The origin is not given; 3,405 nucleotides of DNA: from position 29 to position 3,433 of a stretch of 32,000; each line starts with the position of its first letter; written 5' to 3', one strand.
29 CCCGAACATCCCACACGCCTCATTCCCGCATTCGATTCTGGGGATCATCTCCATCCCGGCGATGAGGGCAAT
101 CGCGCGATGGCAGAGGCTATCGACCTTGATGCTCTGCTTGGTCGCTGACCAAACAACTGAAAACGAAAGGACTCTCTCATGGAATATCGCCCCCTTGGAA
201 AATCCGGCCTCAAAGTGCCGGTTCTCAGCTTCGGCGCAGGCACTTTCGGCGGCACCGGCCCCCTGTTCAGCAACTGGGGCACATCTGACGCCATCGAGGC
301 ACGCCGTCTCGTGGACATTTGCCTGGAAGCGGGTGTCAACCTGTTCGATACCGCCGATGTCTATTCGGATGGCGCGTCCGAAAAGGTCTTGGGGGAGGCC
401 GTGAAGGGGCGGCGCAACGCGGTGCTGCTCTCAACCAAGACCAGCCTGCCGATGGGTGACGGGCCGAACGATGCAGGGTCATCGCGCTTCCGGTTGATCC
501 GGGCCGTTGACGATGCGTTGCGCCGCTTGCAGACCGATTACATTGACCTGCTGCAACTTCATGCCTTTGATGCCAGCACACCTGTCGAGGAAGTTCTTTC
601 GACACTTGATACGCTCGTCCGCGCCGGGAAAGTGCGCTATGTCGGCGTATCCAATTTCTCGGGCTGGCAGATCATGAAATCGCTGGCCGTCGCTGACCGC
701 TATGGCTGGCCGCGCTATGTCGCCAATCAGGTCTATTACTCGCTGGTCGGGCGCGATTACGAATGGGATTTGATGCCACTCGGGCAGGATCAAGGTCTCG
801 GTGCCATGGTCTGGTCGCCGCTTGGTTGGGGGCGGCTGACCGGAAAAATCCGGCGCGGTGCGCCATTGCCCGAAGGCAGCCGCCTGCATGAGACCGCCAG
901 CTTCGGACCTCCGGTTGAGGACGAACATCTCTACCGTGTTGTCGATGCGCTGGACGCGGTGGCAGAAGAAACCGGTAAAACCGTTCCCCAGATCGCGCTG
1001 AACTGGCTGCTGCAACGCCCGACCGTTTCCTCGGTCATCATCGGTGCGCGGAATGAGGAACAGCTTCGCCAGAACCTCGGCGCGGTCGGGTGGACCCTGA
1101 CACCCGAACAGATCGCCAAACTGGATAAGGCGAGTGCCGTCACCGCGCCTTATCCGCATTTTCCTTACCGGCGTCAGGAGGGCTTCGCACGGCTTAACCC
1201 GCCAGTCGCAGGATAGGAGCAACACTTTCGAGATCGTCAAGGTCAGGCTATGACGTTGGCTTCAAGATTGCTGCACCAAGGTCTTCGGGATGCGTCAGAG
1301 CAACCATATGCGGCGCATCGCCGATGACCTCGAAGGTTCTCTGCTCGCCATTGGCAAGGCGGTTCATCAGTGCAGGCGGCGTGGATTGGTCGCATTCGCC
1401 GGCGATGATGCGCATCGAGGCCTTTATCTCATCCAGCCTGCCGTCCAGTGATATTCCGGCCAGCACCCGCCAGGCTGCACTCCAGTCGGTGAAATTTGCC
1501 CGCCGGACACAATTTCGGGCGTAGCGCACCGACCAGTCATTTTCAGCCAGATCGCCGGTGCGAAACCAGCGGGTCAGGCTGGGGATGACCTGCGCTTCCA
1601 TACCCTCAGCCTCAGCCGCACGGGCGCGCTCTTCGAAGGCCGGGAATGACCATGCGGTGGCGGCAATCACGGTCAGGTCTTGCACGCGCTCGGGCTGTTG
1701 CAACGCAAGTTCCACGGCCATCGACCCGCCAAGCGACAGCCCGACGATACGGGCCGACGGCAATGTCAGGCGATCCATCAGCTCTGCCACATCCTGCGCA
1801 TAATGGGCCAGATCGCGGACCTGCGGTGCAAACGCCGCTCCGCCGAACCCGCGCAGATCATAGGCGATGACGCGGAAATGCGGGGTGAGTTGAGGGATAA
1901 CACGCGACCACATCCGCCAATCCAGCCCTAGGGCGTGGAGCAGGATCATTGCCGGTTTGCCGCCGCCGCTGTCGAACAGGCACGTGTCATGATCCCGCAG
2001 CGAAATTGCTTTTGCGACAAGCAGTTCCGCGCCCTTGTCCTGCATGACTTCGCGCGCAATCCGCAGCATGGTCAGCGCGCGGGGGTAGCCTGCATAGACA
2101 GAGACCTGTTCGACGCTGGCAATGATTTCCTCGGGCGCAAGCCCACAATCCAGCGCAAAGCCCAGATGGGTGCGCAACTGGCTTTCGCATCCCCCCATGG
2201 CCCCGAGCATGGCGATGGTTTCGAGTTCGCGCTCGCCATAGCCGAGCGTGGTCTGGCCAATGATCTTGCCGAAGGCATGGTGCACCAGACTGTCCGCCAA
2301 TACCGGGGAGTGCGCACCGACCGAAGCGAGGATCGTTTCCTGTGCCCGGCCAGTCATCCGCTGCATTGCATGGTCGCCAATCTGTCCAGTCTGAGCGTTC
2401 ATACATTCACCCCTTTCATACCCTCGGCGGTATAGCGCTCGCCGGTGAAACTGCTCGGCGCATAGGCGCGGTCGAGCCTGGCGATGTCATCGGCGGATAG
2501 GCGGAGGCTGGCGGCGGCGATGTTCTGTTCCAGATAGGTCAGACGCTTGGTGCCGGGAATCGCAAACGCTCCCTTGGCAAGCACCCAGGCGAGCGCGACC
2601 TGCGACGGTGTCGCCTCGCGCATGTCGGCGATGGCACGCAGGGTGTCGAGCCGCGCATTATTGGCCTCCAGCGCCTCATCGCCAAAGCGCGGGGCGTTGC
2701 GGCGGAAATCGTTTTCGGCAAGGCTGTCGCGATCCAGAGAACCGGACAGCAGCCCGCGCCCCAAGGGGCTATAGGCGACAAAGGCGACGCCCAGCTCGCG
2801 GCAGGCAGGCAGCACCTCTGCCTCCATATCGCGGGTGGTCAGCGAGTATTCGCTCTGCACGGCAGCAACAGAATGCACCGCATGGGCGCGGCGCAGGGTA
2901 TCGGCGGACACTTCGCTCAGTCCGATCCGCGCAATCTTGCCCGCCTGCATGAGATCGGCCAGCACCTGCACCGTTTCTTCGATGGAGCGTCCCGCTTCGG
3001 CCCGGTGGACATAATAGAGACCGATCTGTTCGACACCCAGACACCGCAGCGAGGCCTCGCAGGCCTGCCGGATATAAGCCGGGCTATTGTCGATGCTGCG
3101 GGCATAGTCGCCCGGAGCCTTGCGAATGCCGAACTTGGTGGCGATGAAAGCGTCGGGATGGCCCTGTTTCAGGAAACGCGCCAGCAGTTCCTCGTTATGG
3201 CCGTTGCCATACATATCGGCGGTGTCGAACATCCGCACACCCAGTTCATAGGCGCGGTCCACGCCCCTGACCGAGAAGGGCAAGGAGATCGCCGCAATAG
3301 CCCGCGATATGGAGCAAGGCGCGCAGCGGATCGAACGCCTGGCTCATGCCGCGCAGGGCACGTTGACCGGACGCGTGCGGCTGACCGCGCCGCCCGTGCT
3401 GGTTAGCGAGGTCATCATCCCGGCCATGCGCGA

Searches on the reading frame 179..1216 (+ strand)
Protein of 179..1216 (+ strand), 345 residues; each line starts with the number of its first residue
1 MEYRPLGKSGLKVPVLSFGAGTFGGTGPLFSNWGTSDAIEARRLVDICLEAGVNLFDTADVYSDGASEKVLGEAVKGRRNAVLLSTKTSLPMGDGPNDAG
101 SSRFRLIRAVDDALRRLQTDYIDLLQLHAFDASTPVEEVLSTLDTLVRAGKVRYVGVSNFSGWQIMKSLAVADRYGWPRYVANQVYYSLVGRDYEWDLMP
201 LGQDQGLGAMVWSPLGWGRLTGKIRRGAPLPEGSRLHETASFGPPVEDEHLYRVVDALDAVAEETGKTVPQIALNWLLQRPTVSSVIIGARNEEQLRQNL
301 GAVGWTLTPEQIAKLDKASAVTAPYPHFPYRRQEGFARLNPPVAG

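Call 45: search_protein_families(library=pfam, proteins=[window:179-1216:+], max_evalue=0.0001)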
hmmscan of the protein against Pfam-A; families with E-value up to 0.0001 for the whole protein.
window:179-1216:+ (345 aa): 1 family
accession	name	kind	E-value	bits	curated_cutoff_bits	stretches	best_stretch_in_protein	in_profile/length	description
PF00248.27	Aldo_ket_red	-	1e-71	241.9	24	1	18-318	4-289/291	Aldo/keto reductase family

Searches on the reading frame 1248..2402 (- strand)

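Call 45: search_protein_families(library=pfam, proteins=[window:1248-2402:-], max_evalue=0.0001)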
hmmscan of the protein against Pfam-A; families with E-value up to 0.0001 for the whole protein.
window:1248-2402:- (384 aa): 4 families
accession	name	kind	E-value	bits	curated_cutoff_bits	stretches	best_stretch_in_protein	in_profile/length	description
PF00561.26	Abhydrolase_1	-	5.6e-24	85.6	25.8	1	150-372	1-245/245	alpha/beta hydrolase fold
PF12697.13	Abhydrolase_6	-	2e-17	65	26.3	1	153-375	2-214/217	Alpha/beta hydrolase family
PF02627.25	CMD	-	1.9e-10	41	23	1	35-118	3-84/84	Carboxymuconolactone decarboxylase family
PF12146.15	Hydrolase_4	-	4.4e-10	39.7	27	1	154-351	9-215/239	Serine aminopeptidase, S33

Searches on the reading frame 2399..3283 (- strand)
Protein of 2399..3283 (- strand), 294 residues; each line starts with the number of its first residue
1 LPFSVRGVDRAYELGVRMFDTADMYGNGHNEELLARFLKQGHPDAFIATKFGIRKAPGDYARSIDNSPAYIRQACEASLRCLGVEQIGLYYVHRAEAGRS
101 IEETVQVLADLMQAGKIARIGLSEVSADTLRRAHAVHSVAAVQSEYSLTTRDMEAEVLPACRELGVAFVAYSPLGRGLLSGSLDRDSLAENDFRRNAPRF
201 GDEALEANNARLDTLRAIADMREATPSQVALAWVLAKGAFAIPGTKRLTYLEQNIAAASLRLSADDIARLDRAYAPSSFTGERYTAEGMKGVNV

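Call 45: search_protein_families(library=pfam, proteins=[window:2399-3283:-], max_evalue=0.0001)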
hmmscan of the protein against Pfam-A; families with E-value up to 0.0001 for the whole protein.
window:2399-3283:- (294 aa): 1 family
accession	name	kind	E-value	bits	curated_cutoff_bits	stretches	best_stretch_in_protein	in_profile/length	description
PF00248.27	Aldo_ket_red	-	6.9e-68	229.3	24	1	5-274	22-290/291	Aldo/keto reductase family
